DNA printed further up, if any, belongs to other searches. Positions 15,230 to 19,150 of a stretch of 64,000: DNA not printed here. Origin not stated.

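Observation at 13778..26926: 4382-aa single ORF combining a crAss-type virion RNA polymerase motif with a C-terminal zincin motif and about 3200 aa of upstream sequence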

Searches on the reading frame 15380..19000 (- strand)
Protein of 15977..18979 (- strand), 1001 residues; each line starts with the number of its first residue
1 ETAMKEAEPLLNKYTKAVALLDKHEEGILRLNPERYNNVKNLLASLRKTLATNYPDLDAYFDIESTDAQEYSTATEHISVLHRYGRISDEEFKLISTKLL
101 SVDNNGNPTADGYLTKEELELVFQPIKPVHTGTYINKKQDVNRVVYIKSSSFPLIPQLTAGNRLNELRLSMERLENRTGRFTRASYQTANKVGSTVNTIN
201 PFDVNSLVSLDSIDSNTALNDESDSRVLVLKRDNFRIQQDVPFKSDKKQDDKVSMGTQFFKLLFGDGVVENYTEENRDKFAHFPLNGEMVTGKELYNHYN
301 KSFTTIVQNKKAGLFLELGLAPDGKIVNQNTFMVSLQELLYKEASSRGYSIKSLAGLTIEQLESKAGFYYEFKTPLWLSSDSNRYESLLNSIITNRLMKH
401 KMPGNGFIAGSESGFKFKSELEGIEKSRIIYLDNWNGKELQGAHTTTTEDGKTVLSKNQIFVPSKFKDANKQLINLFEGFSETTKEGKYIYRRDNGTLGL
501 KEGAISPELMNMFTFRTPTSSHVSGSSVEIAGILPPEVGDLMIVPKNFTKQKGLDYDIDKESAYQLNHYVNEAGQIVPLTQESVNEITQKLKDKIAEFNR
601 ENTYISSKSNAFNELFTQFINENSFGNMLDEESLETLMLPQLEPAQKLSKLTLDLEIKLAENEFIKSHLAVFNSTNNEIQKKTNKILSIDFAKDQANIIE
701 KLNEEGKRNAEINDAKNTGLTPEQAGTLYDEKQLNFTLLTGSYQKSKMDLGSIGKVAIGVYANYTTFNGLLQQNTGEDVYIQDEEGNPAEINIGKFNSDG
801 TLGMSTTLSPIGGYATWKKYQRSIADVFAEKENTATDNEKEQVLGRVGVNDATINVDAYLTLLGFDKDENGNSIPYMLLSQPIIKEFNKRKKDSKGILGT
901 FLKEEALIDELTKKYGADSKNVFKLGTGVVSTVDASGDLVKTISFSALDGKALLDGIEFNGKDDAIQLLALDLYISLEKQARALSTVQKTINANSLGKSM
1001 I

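Call 7: search_dna_similar(query=window:16000-19000:-, collection=phages, mode=protein, max_rows=30)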
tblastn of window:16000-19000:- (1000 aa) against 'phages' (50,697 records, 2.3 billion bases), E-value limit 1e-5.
Records with a match: 77; places in all: 77; records where one place covers at least 80% of the query: 29.
Best place of each record, by identity: 60-80% 29; <60% 48.
By first word of the organism name: Flavobacterium 29; Bacteroides 29; uncultured 15; Cellulophaga 2; Kehishuvirus 1; Bacteriophage 1.
By host as written in the record: Bacteroides intestinalis DSM 108646 25; - 16; Flavobacterium psychrophilum 950106-1/1 12; Flavobacterium psychrophilum 020612-2/1 3; Flavobacterium psychrophilum strain FPS-D10 3; Flavobacterium psychrophilum FPS-D15 2; Flavobacterium psychrophilum FPS-D10 2; Flavobacterium psychrophilum strain FPS-D15 2; and 9 more.
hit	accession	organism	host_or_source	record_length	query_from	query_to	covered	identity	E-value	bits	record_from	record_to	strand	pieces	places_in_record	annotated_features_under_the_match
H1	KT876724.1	Flavobacterium phage FpV4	Flavobacterium psychrophilum 950106-1/1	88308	1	999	100%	62.7%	0e+0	1222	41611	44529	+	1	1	putative structural protein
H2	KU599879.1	Flavobacterium phage Fpv3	Flavobacterium psychrophilum 950106-1/1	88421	1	999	100%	62.7%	0e+0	1222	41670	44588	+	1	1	structural protein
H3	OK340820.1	Flavobacterium phage FpV4-1.1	Flavobacterium psychrophilum 020612-2/1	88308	1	999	100%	62.7%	0e+0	1222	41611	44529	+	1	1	record has no annotation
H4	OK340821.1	Flavobacterium phage FpV4-1.2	Flavobacterium psychrophilum 020612-2/1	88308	1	999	100%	62.7%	0e+0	1222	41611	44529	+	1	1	record has no annotation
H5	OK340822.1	Flavobacterium phage FpV4-1.3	Flavobacterium psychrophilum 020612-2/1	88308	1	999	100%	62.7%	0e+0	1222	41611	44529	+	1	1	record has no annotation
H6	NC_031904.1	Flavobacterium phage Fpv3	Flavobacterium psychrophilum 950106-1/1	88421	1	999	100%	62.7%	0e+0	1222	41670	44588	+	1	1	virion structural protein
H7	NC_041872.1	Flavobacterium phage FpV4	Flavobacterium psychrophilum 950106-1/1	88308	1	999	100%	62.7%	0e+0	1222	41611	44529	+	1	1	virion structural protein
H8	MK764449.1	Flavobacterium phage FPSV-S29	Flavobacterium psychrophilum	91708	1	999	100%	62.5%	0e+0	1223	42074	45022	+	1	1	structural protein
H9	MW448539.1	Flavobacterium phage FPSV-D24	Flavobacterium psychrophilum strain ...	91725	1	999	100%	62.5%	0e+0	1223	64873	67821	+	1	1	record has no annotation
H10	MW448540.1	Flavobacterium phage FPSV-D25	Flavobacterium psychrophilum strain ...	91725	1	999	100%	62.5%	0e+0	1223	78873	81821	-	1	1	record has no annotation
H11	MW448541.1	Flavobacterium phage FPSV-D27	Flavobacterium psychrophilum strain ...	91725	1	999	100%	62.5%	0e+0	1223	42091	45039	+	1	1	record has no annotation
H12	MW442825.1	Flavobacterium phage FPSV-D5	Flavobacterium psychrophilum FPS-D15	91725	1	999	100%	62.5%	0e+0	1223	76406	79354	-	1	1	record has no annotation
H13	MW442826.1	Flavobacterium phage FPSV-D9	Flavobacterium psychrophilum FPS-D15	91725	1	999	100%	62.5%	0e+0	1223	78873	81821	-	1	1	record has no annotation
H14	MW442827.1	Flavobacterium phage FPSV-D12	Flavobacterium psychrophilum FPS-D2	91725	1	999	100%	62.5%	0e+0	1223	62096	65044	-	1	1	record has no annotation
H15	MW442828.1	Flavobacterium phage FPSV-D13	Flavobacterium psychrophilum FPS-D10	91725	1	999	100%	62.5%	0e+0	1223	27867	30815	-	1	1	record has no annotation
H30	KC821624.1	Cellulophaga phage phi14:2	Cellulophaga baltica #14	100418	64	595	53%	24.2%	1e-15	89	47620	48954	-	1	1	structural protein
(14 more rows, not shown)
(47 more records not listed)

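Call 9: get_annotated_region(hit=H30, flank=9000)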
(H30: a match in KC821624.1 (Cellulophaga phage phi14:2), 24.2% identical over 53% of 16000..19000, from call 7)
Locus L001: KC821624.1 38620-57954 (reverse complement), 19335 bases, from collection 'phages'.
description: Cellulophaga phage phi14:2, complete genome.
organism: Cellulophaga phage phi14:2 (NCBI taxid 1327990)
taxonomy: Viruses; Duplodnaviria; Heunggongvirae; Uroviricota; Caudoviricetes; Crassvirales; Steigviridae; Asinivirinae; Akihdevirus; Akihdevirus balticus
host: Cellulophaga baltica #14; source: seawater; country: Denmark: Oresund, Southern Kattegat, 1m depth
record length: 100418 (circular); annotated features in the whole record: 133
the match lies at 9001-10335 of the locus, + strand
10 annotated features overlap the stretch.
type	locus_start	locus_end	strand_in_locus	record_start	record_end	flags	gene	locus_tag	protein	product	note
CDS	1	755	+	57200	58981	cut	-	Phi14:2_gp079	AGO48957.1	structural protein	annotation based on experimental MS/MS proteomics analysis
CDS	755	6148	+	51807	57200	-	-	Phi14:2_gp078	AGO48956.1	structural protein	annotation based on experimental MS/MS proteomics analysis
CDS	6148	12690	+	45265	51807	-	-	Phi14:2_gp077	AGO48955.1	structural protein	annotation based on experimental MS/MS proteomics analysis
CDS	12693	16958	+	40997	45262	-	-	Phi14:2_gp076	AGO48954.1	structural protein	annotation based on experimental MS/MS proteomics analysis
CDS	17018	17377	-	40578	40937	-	-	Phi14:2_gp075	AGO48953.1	hypothetical protein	-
CDS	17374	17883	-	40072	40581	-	-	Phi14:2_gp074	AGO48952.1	metallophosphatase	annotation based on sequence similarity to NCBI AFC21710, CDD cl13995, and Pfam PF12850.2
CDS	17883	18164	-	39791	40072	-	-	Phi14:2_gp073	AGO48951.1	hypothetical protein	-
CDS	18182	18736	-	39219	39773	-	-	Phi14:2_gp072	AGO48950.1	hypothetical protein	-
CDS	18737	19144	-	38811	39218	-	-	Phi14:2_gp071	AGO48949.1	hypothetical protein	-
CDS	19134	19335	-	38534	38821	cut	-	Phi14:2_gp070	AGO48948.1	hypothetical protein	-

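Call 10: get_annotated_region(hit=H7, flank=20000)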
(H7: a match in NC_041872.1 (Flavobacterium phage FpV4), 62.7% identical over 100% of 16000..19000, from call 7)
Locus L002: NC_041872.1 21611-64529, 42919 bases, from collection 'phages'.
description: Flavobacterium phage FpV4, complete genome.
organism: Flavobacterium phage FpV4 (NCBI taxid 1740108)
taxonomy: Viruses; Duplodnaviria; Heunggongvirae; Uroviricota; Caudoviricetes; Fipvunavirus; Fipvunavirus Fpv4
host: Flavobacterium psychrophilum 950106-1/1; source: -; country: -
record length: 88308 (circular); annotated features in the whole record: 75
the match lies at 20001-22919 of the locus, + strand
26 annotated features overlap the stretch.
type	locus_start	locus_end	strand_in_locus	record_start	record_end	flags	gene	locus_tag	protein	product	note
CDS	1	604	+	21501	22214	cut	-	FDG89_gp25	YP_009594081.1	virion structural protein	-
CDS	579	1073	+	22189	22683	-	-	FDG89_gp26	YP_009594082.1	hypothetical protein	-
CDS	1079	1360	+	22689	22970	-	-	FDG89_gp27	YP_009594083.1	hypothetical protein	-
CDS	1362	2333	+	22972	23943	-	-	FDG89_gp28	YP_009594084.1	hypothetical protein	-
CDS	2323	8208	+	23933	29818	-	-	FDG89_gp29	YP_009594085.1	virion structural protein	-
CDS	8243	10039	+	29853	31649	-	-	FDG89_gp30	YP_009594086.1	hypothetical protein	-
CDS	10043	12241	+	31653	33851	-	-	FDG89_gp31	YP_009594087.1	hypothetical protein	-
CDS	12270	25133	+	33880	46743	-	-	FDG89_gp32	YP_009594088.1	virion structural protein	-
CDS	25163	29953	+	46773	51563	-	-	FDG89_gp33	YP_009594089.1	hypothetical protein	-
CDS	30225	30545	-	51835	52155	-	-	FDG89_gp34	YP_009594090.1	hypothetical protein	-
CDS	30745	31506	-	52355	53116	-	-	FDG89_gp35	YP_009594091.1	hypothetical protein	-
CDS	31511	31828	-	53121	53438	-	-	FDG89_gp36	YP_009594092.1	hypothetical protein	-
CDS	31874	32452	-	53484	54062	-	-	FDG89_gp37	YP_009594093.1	MazG-like pyrophosphatase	-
CDS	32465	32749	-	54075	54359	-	-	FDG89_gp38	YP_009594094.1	hypothetical protein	-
CDS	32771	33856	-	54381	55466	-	-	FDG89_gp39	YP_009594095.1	thymidylate synthase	-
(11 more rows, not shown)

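Call 35: search_protein_families(library=pfam, proteins=[L001:755-6148:+, L001:12693-16958:+], max_evalue=0.1)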
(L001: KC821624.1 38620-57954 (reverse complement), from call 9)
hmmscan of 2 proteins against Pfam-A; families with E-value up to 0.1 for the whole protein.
L001:755-6148:+ (1797 aa): 1 family
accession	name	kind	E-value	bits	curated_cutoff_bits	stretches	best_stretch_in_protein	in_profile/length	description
PF13508.13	Acetyltransf_7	-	0.069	14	27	0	1591-1645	10-62/84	Acetyltransferase (GNAT) domain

L001:12693-16958:+ (1421 aa): 1 family
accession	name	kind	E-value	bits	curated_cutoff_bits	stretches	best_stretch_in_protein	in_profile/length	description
PF07728.20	AAA_5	-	0.065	13.7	22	0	904-978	42-121/139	AAA domain (dynein-related subfamily)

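Call 36: search_protein_families(library=phrogs, proteins=[L001:755-6148:+, L001:6148-12690:+, L001:12693-16958:+], max_evalue=0.01)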
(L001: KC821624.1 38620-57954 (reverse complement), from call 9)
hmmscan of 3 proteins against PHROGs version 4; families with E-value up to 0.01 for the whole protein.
L001:755-6148:+ (1797 aa): 0 families

L001:6148-12690:+ (2180 aa): 0 families

L001:12693-16958:+ (1421 aa): 1 family
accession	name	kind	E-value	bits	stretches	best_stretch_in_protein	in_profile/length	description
phrog_37402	-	unknown function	5.4e-06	24.7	1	209-310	1460-1555/2639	-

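Call 37: find_homologous_proteins(query=window:15977-18979:-, max_evalue=0.001)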
Query window:15977-18979:- (1001 aa): 22 proteins with E <= 0.001 among 8000 candidates.
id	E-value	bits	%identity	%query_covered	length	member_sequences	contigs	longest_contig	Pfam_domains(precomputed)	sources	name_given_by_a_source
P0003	4.1e-288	977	52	100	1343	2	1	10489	-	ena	-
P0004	6.8e-225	768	44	88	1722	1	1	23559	-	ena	-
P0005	7.1e-212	724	55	65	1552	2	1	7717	-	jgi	jgi:predicted SprT family Zn-dependent metalloprotease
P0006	6.0e-211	721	46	91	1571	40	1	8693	-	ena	-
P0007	1.3e-209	717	46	89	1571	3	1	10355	-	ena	-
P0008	6.2e-194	665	46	86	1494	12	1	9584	-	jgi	jgi:23S rRNA maturation mini-RNase III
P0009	4.7e-170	586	40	95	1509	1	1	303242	-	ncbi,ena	-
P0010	1.3e-163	565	44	75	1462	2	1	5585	-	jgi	jgi:hypothetical protein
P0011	2.8e-146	507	39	88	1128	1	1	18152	-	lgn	-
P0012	9.5e-142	492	45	63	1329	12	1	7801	-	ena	-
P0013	1.1e-130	456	50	48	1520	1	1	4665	-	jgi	jgi:hypothetical protein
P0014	4.9e-127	444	39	54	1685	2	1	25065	-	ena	-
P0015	8.7e-84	301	41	47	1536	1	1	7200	-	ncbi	-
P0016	2.5e-36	144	38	28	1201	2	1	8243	-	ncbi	-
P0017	7.3e-36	142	40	26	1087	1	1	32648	-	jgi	-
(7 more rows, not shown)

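Call 76: predict_structure(alignment_id=A5)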
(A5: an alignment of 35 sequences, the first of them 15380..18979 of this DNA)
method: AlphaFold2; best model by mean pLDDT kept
length: 1200 residues; sequences in the alignment: 35
mean_pLDDT: 79.1   pTM: 0.73
mean pLDDT of the five models: 79.1, 78.9, 75.9, 75.4, 73.7
residues with pLDDT >= 90: 222; 70-90: 731; 50-70: 181; < 50: 66
segments of 3 or more residues with pLDDT < 50: 188-202, 210-214, 216-239, 416-422, 604-607, 1194-1200
pLDDT, mean of each block of 10 residues (from residue 1): 75 85 82 88 85 72 59 82 75 86 76 74 62 59 58 73 75 78 61 44 52 45 43 39 65 73 69 82 89 90 92 89 85 87 83 83 81 82 89 89 86 54 65 82 82 84 88 86 84 87 91 75 78 84 80 62 90 90 89 78 53 76 75 73 80 92 91 84 76 91 87 87 85 66 70 83 86 85 89 91 89 69 86 83 89 93 92 94 92 68 82 78 82 80 88 91 90 92 88 87 89 89 91 84 91 90 86 84 79 68 84 73 61 78 85 83 77 73 76 47
secondary structure, 60 per line:
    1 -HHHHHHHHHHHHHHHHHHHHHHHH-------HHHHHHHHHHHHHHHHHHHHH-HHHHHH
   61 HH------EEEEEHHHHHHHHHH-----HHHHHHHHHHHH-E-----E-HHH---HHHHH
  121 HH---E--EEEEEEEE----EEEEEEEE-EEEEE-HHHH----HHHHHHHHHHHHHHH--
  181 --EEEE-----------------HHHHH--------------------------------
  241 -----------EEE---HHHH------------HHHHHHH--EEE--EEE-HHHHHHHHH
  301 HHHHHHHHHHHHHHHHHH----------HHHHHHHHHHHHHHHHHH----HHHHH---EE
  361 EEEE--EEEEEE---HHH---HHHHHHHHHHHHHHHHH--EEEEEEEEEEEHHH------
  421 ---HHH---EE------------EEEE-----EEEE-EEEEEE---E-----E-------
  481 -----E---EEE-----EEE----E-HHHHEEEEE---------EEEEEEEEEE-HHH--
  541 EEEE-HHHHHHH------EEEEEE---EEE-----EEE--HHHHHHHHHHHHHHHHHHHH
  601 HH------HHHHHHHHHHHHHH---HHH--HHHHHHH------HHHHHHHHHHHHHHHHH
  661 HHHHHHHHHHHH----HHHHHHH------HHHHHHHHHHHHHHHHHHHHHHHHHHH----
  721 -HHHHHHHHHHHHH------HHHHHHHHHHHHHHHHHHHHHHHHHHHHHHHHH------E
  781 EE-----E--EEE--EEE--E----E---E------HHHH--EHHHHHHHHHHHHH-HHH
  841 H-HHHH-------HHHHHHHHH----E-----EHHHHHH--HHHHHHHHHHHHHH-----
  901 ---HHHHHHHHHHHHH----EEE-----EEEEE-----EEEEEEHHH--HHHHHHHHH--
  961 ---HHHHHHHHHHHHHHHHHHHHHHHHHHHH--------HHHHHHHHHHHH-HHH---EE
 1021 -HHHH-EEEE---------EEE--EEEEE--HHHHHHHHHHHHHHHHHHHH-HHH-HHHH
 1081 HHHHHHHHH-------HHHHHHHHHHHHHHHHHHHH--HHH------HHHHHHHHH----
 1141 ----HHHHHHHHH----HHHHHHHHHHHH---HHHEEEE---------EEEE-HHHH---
elements in order (helices of 4 or more, strands of 3 or more residues): H2-25 H33-53 H55-62 E69-73 H74-83 H89-100 H116-122 E129-136 E141-148 E150-154 H156-159 H164-178 E183-186 H204-208 E252-254 H258-261 H274-280 E283-285 E288-290 H292-318 H329-346 H351-355 E359-364 E367-372 H382-398 E401-411 E444-447 E453-456 E458-463 E490-492 E498-500 H507-510 E511-515 E525-534 E541-544 H546-552 E559-564 E568-570 E576-578 H581-602 H609-622 H631-637 H644-672 H677-683 H690-716 H722-734 H741-773 E780-782 E791-793 E796-798 H817-820 H824-836 H838-841 H843-846 H854-862 H874-879 H882-895 H904-916 E921-923 E929-933 E939-944 H950-958 H964-991 H1000-1011 H1022-1025 E1027-1030 E1040-1042 E1045-1049 H1052-1071 H1077-1089 H1097-1116 H1128-1136 H1145-1153 H1158-1169 E1176-1179 E1189-1192 H1194-1197

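Call 78: fold_search(model_id=the predicted structure, library=pdb)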
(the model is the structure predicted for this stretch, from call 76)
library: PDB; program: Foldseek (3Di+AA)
matches with E <= 10: 191; with E <= 0.001: 1
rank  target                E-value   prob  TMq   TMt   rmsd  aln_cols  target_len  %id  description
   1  6vr4_A                2.7e-23  1.00  0.50  0.30  13.8      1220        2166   17  Virion-packaged DNA-dependent RNA polymerase of crAss-like phage phi14:2 (released 2020-07-29)
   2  2o5j_D                5.1e-01  0.10  0.09  0.08  30.1       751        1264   10  Crystal structure of the T. thermophilus RNAP polymerase elongation complex with the NTP substrate analog (released 2007-07-03)
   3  4mex_J                5.1e-01  0.05  0.08  0.08  34.6       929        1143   10  Crystal structure of Escherichia coli RNA polymerase in complex with salinamide A (released 2014-05-21)
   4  4ym7_CA               5.1e-01  0.05  0.09  0.08  36.6       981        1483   11  RNA polymerase I structure with an alternative dimer hinge (released 2015-09-09)
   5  8hkc_F                6.1e-01  0.04  0.08  0.08  39.9      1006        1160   10  Cryo-EM structure of E. coli RNAP sigma32 complex (released 2023-05-31)
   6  6gmh_A                6.1e-01  0.04  0.07  0.06  30.9       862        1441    9  Structure of activated transcription complex Pol II-DSIF-PAF-SPT6 (released 2018-08-22)
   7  7enc_PA               6.4e-01  0.04  0.09  0.07  33.8       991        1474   11  TFIID-based PIC-Mediator holo-complex in fully-assembled state (hPIC-MED) (released 2021-05-26)
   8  4ym7_FA               6.4e-01  0.04  0.09  0.08  36.5       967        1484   11  RNA polymerase I structure with an alternative dimer hinge (released 2015-09-09)
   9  9g26_A                7.2e-01  0.04  0.08  0.07  35.3      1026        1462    9  Yeast RNA polymerase I elongation complex stalled by an apurinic site, closed state (released 2025-06-18)
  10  4ckk_C                7.6e-01  0.08  0.05  0.09  24.5       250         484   15  Apo structure of 55 kDa N-terminal domain of E. coli DNA gyrase A subunit (released 2014-03-12)
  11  6o6c_A                7.6e-01  0.06  0.09  0.08  35.1       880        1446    9  RNA polymerase II elongation complex arrested at a CPD lesion (released 2019-06-26)
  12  7s01_d                7.9e-01  0.25  0.07  0.18  24.1       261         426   14  X-ray structure of the phage AR9 non-virion RNA polymerase holoenzyme in complex with a forked oligonucleotide contain (released 2022-07-06)
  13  9g29_A                8.2e-01  0.03  0.08  0.07  39.5      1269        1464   10  Yeast RNA polymerase I elongation complex stalled by an apurinic site with the C-terminal of A12 in the funnel (released 2025-06-18)
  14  8uhd_A                8.6e-01  0.04  0.06  0.05  31.9       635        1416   11  Structure of paused transcription complex Pol II-DSIF-NELF - post-translocated (released 2024-03-20)
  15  4ym7_BA               8.6e-01  0.03  0.08  0.07  36.8       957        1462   11  RNA polymerase I structure with an alternative dimer hinge (released 2015-09-09)
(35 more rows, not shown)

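Call 112: find_encoding_contigs(protein=P0017, flank=10000, max_places=1)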
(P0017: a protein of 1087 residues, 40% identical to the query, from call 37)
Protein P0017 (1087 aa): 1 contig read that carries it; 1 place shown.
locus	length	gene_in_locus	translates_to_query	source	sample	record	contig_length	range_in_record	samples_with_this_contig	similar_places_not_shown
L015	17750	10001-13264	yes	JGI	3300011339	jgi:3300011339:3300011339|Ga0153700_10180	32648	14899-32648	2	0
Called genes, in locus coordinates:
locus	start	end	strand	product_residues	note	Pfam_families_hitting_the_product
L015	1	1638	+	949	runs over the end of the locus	PF25725:crAss_CARG1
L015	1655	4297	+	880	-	-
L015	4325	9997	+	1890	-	-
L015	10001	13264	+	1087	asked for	-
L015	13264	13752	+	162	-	PF00210:Ferritin, PF02915:Rubrerythrin (faint)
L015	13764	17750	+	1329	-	?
